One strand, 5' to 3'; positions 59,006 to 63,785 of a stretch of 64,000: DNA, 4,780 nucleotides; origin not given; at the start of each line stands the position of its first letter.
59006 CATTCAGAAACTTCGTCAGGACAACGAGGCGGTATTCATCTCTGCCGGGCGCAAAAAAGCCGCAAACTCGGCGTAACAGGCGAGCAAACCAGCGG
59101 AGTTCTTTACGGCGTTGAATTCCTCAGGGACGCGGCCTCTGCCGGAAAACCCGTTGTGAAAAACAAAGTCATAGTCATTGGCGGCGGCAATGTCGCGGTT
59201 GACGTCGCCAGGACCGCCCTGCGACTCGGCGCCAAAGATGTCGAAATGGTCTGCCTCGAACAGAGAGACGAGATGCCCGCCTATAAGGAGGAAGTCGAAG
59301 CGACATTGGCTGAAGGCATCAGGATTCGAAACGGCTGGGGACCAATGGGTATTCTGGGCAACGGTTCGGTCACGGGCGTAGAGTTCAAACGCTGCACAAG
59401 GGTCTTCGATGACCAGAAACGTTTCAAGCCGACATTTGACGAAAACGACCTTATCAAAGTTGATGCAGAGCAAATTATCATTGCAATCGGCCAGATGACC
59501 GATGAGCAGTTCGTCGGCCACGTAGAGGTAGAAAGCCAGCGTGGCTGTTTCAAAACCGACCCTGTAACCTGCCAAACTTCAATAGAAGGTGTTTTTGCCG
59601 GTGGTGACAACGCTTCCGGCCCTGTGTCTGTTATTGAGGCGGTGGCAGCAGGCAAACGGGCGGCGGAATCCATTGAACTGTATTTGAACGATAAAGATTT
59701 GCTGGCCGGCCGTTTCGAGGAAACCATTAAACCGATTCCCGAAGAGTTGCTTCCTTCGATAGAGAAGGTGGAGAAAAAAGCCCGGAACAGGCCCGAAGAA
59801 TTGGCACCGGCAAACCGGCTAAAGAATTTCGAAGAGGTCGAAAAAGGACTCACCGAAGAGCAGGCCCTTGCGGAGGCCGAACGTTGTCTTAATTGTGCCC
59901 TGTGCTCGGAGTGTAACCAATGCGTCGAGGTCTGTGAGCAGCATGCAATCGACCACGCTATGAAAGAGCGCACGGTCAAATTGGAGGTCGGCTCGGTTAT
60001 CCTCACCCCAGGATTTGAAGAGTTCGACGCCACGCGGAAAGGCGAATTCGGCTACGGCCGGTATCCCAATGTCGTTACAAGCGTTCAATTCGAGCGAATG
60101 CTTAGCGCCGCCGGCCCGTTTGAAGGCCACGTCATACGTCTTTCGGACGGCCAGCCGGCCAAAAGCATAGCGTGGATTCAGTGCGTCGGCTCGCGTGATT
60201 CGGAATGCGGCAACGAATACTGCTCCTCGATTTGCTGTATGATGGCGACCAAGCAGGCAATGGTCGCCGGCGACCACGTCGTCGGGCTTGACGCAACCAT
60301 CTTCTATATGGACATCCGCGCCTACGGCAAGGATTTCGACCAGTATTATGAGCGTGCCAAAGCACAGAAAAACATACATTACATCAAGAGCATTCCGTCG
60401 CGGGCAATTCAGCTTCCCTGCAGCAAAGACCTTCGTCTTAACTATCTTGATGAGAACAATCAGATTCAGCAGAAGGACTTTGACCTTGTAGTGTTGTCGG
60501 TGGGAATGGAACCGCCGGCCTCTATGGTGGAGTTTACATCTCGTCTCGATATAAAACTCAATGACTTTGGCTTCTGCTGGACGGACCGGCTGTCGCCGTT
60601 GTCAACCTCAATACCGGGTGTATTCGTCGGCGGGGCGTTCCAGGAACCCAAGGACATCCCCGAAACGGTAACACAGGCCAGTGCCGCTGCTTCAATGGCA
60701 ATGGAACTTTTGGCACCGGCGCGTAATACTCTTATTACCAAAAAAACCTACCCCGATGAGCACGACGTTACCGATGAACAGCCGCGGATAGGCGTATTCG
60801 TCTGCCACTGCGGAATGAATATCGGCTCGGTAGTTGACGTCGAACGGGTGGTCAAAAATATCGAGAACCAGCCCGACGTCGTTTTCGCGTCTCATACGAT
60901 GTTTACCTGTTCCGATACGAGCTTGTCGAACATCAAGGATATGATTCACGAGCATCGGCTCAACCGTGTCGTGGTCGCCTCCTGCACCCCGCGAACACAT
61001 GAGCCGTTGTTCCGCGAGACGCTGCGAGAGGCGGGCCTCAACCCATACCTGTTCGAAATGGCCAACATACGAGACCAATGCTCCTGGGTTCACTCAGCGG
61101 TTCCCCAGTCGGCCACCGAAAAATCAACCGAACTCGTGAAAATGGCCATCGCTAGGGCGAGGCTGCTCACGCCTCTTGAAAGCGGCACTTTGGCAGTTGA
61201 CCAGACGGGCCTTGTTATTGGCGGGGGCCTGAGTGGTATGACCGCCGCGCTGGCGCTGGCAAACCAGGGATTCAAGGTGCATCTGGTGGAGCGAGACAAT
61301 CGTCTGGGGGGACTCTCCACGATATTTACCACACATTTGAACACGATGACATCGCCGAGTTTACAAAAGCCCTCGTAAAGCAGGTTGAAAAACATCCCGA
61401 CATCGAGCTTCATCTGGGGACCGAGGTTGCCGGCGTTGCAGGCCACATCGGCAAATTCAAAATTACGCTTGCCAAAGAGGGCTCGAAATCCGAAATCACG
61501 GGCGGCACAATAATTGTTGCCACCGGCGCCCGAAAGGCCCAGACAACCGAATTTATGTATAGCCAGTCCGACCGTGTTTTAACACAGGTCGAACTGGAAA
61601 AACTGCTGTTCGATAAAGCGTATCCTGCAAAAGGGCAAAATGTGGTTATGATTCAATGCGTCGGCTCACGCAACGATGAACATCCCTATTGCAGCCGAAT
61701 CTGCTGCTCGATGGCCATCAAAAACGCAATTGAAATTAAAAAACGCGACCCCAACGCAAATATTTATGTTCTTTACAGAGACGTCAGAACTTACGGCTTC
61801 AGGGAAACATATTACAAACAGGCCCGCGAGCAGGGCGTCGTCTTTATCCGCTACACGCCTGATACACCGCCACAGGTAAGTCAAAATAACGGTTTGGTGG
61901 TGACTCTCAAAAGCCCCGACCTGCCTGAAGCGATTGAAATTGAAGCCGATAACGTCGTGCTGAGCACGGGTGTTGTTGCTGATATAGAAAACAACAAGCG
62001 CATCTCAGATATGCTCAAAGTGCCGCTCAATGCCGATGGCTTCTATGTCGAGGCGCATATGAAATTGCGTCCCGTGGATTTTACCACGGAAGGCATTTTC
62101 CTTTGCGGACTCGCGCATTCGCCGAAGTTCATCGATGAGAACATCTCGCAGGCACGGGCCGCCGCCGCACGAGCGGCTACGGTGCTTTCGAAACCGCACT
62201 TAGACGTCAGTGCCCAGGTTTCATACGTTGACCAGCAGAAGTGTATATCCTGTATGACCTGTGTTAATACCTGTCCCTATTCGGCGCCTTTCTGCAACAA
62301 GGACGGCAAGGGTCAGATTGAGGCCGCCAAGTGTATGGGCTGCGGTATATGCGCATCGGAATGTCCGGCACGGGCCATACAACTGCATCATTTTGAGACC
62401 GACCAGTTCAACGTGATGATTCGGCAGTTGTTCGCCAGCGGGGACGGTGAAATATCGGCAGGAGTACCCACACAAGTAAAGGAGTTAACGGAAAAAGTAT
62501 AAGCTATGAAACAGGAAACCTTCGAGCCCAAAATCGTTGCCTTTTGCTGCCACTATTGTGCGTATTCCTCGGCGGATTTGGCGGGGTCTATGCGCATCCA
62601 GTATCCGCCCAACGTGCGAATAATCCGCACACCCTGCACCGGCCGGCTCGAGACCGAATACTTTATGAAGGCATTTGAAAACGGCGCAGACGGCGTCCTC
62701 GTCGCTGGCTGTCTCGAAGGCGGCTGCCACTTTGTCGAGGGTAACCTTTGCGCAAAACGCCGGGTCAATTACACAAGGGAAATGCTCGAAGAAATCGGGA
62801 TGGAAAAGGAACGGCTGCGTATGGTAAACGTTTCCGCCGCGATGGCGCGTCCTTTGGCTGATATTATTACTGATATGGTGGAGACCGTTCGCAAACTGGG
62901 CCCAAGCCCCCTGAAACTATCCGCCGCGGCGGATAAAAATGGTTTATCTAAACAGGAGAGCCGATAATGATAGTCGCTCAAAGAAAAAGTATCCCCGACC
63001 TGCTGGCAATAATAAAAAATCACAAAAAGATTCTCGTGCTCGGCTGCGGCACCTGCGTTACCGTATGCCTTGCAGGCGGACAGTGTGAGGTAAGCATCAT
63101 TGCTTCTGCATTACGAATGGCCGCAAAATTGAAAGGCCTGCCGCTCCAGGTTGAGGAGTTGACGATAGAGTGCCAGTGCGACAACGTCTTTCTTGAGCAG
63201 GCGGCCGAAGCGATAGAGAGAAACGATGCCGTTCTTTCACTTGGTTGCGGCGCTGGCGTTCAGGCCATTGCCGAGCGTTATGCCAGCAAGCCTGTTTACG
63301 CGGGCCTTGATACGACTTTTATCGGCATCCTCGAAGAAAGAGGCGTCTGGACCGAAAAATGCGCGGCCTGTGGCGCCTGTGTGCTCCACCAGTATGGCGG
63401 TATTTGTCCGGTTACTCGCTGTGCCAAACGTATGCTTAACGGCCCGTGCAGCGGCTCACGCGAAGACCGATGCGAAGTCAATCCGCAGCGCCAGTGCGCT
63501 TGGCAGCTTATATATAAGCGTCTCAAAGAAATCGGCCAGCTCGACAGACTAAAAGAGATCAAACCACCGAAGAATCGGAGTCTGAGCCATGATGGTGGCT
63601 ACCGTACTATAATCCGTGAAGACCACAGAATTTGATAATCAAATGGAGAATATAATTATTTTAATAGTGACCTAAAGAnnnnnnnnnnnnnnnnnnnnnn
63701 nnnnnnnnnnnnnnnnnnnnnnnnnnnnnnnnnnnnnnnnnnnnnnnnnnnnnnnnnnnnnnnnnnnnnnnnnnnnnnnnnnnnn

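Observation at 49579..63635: Archaeal-type split glutamate synthase genes interleaved with a MetF/MetV-HdrCBA-MvhD module in one co-directional cluster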

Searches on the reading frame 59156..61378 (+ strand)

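Call 5: search_protein_families(library=pfam, proteins=[window:59156-61378:+], max_evalue=0.01)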
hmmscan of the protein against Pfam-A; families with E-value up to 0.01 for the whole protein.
window:59156-61378:+ (740 aa): 16 families
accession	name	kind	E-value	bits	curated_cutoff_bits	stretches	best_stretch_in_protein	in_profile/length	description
PF07992.20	Pyr_redox_2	-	9.4e-29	101.2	26.1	3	3-166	143-291/291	Pyridine nucleotide-disulphide oxidoreductase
PF13738.12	Pyr_redox_3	-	1.7e-13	51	30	2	2-150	164-305/305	Pyridine nucleotide-disulphide oxidoreductase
PF00070.33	Pyr_redox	-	1e-10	42.4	22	2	686-721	3-43/82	Pyridine nucleotide-disulphide oxidoreductase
PF13450.12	NAD_binding_8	-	5.2e-10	39.9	21.9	1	687-723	1-37/68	NAD(P)-binding Rossmann-like domain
PF12831.13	FAD_oxidored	-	3e-09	37.1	27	1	686-723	3-40/416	FAD dependent oxidoreductase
PF01266.30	DAO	-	2.4e-07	31.1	27.9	1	686-719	3-37/353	FAD dependent oxidoreductase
PF00890.30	FAD_binding_2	-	3.4e-07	30.3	20.4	1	686-721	3-38/414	FAD binding domain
PF01134.28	GIDA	-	4.6e-06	26.4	22.1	1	687-722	4-29/391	Glucose inhibited division protein A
PF01593.30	Amino_oxidase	-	6.6e-06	26.1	19.8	1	692-720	1-29/443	Flavin containing amine oxidoreductase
PF01262.27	AlaDh_PNT_C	-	9.8e-06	25.6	23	0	3-31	29-56/214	Alanine dehydrogenase/PNT, C-terminal domain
PF01494.25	FAD_binding_3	-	0.00015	21.5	22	1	686-730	5-49/349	FAD binding domain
PF14691.11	Fer4_20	-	0.00017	21.8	25.8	1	221-260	1-36/113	Dihydroprymidine dehydrogenase domain II, 4Fe-4S cluster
PF13454.12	NAD_binding_9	-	0.00025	21.5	21.8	0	687-719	2-37/155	FAD-NAD(P)-binding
PF13241.12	NAD_binding_7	-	0.00061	20.8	22.1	0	3-36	8-40/104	Putative NAD(P)-binding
PF03486.20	HI0933_like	-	0.0011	18.9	50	1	686-718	4-36/244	HI0933-like protein Rossmann domain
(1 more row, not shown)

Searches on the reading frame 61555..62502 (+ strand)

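Call 5: search_protein_families(library=pfam, proteins=[window:61555-62502:+], max_evalue=0.01)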
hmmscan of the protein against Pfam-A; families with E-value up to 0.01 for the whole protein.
window:61555-62502:+ (315 aa): 13 families
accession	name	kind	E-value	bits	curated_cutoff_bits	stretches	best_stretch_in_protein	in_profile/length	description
PF00037.32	Fer4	-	1.3e-12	47.4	21.1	2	224-244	2-22/24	4Fe-4S binding domain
PF12797.12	Fer4_2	-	2.3e-10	40.2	24.5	2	224-242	4-22/22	4Fe-4S binding domain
PF13187.11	Fer4_9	-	3e-08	34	27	2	222-243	34-50/52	4Fe-4S dicluster domain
PF12837.12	Fer4_6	-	7.1e-08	32.5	25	2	224-244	3-23/24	4Fe-4S binding domain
PF13484.11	Fer4_16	-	1.7e-07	32.4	30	1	259-283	1-25/66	4Fe-4S double cluster binding domain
PF12838.12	Fer4_7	-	2.5e-07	31.5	27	2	229-274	1-52/52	4Fe-4S dicluster domain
PF14697.11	Fer4_21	-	3e-07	30.9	35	1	225-276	3-58/59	4Fe-4S dicluster domain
PF13237.11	Fer4_10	-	3.1e-06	27.5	25.5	1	224-271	3-53/53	4Fe-4S dicluster domain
PF13183.11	Fer4_8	-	6.8e-06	27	27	1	256-282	1-27/68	4Fe-4S dicluster domain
PF12800.12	Fer4_4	-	0.00044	20.8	24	1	228-242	2-16/17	4Fe-4S binding domain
PF25160.1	LdpA_Fe-S-bd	-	0.00089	19.4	27.6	1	236-278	9-46/49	LdpA Fe-S cluster-binding domain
PF13370.11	Fer4_13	-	0.0043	18.2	24.5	0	225-241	1-17/58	4Fe-4S single cluster domain of Ferredoxin I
PF07992.20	Pyr_redox_2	-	0.0067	16.3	26.1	0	81-202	184-286/291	Pyridine nucleotide-disulphide oxidoreductase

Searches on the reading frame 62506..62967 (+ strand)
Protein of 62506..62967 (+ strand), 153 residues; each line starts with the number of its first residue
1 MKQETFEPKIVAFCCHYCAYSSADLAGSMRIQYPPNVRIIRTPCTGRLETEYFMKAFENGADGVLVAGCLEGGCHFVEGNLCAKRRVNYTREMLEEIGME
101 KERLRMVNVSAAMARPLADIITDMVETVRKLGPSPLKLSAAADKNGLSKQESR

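Call 5: search_protein_families(library=pfam, proteins=[window:62506-62967:+], max_evalue=0.01)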
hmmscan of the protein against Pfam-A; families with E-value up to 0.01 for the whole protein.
window:62506-62967:+ (153 aa): 1 family
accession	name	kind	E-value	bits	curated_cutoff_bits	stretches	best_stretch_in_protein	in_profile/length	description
PF02662.21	FlpD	-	2.4e-50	170.1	22.3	1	10-132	1-123/123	Methyl-viologen-reducing hydrogenase, delta subunit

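Call 36: search_protein_families(library=ncbifam, proteins=[window:62506-62967:+], max_evalue=0.00001)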
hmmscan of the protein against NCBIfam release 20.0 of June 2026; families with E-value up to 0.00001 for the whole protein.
window:62506-62967:+ (153 aa): 3 families
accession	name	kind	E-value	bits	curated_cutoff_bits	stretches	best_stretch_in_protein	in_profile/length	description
NF040770.1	hetero_SS_HdrA2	exception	6.4e-47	160.1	1100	1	3-134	643-774/777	CoB-CoM heterodisulfide reductase HdrA2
NF045873.1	F420_non_VhuD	exception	7.3e-45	152.3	215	1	7-137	1-131/132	F420-non-reducing hydrogenase iron-sulfur subunit VhuD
NF041891.1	hdrA_Methbact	equivalog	5.8e-14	51.3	1300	1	5-130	641-760/762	ferredoxin:CoB-CoM heterodisulfide reductase subunit HdrA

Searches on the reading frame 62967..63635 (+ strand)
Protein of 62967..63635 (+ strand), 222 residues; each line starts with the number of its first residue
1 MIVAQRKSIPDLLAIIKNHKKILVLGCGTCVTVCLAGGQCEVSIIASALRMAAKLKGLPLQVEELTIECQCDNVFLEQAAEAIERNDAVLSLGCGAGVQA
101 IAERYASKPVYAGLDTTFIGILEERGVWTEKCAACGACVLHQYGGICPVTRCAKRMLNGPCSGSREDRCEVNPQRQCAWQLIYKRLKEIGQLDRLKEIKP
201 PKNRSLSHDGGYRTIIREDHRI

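Call 5: search_protein_families(library=pfam, proteins=[window:62967-63635:+], max_evalue=0.01)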
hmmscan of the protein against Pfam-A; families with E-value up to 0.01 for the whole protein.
window:62967-63635:+ (222 aa): 1 family
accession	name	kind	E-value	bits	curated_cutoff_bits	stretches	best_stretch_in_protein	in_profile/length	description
PF12225.13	DUF5981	-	9.2e-37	125.1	23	1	111-204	1-94/95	Methylene-tetrahydrofolate reductase C terminal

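Call 31: search_solved_structures(query=window:62967-63635:+, max_evalue=0.01)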
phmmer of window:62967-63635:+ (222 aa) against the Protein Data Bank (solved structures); distinct sequences matched with E-value up to 0.01: 0.

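Call 36: search_protein_families(library=ncbifam, proteins=[window:62967-63635:+], max_evalue=0.00001)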
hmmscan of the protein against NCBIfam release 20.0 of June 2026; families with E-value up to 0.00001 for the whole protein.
window:62967-63635:+ (222 aa): 0 families
